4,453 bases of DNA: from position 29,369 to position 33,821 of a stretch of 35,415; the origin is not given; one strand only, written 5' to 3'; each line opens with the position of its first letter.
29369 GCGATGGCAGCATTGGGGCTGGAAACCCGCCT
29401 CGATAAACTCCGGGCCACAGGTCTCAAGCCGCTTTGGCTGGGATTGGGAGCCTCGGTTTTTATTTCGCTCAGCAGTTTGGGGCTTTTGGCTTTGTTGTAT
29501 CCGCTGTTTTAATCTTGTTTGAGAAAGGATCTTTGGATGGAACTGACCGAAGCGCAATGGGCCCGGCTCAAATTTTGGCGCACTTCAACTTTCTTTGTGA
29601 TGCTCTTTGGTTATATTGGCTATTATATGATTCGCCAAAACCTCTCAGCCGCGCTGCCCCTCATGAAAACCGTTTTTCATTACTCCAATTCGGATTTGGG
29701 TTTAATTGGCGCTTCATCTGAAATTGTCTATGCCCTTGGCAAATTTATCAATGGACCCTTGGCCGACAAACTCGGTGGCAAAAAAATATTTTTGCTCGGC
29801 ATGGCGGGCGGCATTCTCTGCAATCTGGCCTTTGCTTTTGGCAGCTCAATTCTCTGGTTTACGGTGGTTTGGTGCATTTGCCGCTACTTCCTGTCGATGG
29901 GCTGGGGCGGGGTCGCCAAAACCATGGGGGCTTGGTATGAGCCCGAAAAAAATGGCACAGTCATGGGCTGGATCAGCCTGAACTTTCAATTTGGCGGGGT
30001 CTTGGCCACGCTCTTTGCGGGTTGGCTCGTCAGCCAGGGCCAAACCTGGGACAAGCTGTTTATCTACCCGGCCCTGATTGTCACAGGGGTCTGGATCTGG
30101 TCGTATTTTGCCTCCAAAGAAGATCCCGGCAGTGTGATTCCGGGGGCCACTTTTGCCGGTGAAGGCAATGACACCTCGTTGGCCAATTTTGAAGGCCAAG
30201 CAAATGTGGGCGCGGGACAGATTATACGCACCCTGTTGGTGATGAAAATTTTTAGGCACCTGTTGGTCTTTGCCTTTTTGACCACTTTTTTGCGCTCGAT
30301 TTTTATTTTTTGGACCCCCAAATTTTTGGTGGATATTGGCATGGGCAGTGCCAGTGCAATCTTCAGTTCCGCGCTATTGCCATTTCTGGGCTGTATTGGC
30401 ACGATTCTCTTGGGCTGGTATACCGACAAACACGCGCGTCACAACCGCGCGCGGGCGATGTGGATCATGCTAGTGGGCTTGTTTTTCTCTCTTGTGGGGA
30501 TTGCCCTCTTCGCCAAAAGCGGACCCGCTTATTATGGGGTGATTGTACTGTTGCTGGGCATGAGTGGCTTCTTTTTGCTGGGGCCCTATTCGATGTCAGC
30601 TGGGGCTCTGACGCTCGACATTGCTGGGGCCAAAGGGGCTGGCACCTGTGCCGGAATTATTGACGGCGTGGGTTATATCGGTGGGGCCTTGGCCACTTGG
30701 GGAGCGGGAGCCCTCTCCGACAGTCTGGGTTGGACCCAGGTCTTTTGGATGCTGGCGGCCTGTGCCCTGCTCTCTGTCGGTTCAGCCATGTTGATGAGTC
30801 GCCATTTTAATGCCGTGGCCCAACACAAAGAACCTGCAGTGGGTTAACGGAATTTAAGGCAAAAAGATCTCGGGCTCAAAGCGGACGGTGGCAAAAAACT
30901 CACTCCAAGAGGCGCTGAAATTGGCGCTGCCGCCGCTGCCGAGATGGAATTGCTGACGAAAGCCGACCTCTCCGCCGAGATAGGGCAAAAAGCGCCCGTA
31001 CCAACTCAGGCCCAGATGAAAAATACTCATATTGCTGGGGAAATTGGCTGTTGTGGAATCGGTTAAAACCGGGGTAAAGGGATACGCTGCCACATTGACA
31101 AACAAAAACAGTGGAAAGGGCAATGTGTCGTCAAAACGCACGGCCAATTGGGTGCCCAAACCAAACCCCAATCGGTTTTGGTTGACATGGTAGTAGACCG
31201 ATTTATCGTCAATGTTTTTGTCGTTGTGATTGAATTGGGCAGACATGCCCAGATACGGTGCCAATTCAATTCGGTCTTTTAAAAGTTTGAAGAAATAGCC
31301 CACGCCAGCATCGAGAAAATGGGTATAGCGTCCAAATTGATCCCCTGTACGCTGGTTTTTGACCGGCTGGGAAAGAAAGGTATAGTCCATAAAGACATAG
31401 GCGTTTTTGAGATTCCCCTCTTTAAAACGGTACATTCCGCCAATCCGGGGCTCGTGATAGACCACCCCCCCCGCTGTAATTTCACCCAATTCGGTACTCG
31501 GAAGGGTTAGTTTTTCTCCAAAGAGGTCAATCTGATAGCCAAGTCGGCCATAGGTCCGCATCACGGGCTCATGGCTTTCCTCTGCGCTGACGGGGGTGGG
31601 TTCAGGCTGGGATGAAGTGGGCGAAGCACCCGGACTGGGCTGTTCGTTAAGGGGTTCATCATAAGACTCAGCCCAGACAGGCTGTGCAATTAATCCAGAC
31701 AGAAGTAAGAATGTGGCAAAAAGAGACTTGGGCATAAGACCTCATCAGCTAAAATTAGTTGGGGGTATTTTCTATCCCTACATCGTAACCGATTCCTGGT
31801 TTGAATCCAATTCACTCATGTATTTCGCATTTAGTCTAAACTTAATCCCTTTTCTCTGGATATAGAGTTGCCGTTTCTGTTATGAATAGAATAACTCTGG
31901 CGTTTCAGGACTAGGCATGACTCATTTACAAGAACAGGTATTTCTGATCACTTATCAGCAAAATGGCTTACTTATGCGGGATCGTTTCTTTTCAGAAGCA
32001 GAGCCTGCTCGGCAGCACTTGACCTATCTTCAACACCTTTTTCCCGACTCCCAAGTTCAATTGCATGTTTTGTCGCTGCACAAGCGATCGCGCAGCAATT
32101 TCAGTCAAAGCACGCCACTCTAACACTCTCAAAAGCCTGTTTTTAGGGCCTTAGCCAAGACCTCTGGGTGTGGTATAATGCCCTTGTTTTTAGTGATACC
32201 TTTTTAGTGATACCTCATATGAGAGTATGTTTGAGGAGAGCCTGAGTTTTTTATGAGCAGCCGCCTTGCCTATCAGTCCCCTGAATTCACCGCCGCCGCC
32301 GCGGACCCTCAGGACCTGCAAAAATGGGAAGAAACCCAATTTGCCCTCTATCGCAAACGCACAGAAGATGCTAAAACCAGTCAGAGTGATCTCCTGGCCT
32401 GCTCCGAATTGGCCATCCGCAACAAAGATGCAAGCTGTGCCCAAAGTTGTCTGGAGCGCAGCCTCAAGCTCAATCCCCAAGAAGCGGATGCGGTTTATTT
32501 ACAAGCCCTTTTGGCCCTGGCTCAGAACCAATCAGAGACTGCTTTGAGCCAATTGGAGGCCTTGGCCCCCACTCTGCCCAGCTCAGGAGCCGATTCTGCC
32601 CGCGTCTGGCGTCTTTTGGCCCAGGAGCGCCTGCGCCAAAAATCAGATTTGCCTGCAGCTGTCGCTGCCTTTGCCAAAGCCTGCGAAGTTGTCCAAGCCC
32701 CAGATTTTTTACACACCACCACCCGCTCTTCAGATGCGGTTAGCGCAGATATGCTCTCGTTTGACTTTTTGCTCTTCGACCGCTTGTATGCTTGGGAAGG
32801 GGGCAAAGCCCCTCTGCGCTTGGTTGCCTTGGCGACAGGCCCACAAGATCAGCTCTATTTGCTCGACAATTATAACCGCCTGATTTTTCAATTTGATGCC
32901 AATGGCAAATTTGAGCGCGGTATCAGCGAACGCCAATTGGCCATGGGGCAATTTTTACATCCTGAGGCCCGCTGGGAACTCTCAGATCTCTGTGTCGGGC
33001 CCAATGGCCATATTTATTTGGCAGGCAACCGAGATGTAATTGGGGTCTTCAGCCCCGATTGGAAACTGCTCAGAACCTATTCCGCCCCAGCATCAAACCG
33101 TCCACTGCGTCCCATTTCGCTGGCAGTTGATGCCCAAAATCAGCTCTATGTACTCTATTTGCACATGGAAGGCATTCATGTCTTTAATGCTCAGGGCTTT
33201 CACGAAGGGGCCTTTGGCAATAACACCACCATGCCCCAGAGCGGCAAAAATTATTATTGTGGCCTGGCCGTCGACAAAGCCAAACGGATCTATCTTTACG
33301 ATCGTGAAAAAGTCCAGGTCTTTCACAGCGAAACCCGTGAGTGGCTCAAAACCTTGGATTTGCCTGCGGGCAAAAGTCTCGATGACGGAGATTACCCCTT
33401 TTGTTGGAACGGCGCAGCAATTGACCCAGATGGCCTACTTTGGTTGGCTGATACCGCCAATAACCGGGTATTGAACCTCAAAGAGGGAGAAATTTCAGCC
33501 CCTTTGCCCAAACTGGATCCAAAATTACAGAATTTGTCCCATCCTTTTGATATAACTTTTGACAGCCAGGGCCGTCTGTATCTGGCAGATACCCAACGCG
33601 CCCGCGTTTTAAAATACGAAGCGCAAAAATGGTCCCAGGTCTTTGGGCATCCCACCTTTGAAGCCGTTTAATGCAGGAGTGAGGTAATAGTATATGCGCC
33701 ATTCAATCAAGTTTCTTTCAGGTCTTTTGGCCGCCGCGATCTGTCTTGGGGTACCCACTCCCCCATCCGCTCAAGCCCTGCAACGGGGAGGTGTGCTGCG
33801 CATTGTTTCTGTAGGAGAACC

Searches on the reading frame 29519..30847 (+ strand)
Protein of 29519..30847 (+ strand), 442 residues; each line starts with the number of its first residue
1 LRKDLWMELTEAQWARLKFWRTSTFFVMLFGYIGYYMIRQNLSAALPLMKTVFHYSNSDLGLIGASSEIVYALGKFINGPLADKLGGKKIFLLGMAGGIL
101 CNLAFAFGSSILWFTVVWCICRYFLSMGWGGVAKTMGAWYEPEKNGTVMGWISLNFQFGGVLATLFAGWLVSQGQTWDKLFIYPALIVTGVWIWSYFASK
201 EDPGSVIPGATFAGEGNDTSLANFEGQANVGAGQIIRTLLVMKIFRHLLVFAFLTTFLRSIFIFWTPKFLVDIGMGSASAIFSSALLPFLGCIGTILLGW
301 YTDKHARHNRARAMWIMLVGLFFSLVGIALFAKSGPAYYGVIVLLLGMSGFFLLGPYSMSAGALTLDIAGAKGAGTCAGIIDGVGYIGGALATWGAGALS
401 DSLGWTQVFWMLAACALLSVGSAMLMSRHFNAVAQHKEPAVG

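Call 48: search_protein_families(library=pfam, proteins=[window:29519-30847:+], max_evalue=0.001)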
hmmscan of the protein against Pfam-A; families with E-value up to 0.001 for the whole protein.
window:29519-30847:+ (442 aa): 1 family
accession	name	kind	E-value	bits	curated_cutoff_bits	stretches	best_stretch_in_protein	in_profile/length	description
PF07690.21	MFS_1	-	1.8e-41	142.7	33.4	2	28-392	1-346/347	Major Facilitator Superfamily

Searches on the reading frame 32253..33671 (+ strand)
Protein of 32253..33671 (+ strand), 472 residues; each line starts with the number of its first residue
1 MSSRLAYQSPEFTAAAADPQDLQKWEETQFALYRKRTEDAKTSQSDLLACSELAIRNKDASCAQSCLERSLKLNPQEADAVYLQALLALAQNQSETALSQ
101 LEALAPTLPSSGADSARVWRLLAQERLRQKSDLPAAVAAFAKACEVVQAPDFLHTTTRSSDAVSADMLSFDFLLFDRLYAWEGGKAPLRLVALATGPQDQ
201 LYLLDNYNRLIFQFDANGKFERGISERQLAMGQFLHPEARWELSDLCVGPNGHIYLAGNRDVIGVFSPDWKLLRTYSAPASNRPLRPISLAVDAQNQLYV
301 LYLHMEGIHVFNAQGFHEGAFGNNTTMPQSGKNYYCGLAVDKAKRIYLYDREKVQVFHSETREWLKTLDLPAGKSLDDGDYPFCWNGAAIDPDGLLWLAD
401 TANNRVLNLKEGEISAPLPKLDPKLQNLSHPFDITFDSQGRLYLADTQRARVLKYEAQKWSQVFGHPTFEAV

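Call 48: search_protein_families(library=pfam, proteins=[window:32253-33671:+], max_evalue=0.001)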
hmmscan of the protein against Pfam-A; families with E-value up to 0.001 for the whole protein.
window:32253-33671:+ (472 aa): 7 families
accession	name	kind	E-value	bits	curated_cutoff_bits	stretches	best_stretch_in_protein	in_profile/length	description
PF01436.27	NHL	-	2.7e-16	59.1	20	0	387-406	6-25/28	NHL repeat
PF08450.18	SGL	-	5.2e-06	26.7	26.3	0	331-459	41-165/246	SMP-30/Gluconolactonase/LRE-like region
PF13371.12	TPR_9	-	0.00014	22.3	35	1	53-119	4-69/73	Tetratricopeptide repeat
PF13431.12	TPR_17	-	0.0005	20.6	24.4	0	66-98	1-33/34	Tetratricopeptide repeat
PF13432.12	TPR_16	-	0.00071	20.4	32.7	1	59-106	12-59/65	Tetratricopeptide repeat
PF07494.17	Reg_prop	-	0.00076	19.8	20.4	0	432-445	8-21/24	Two component regulator propeller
PF23914.1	TPR_CcmH_CycH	-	0.00097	19.4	42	0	21-149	26-153/158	Cytochrome c-type biogenesis protein H TPR domain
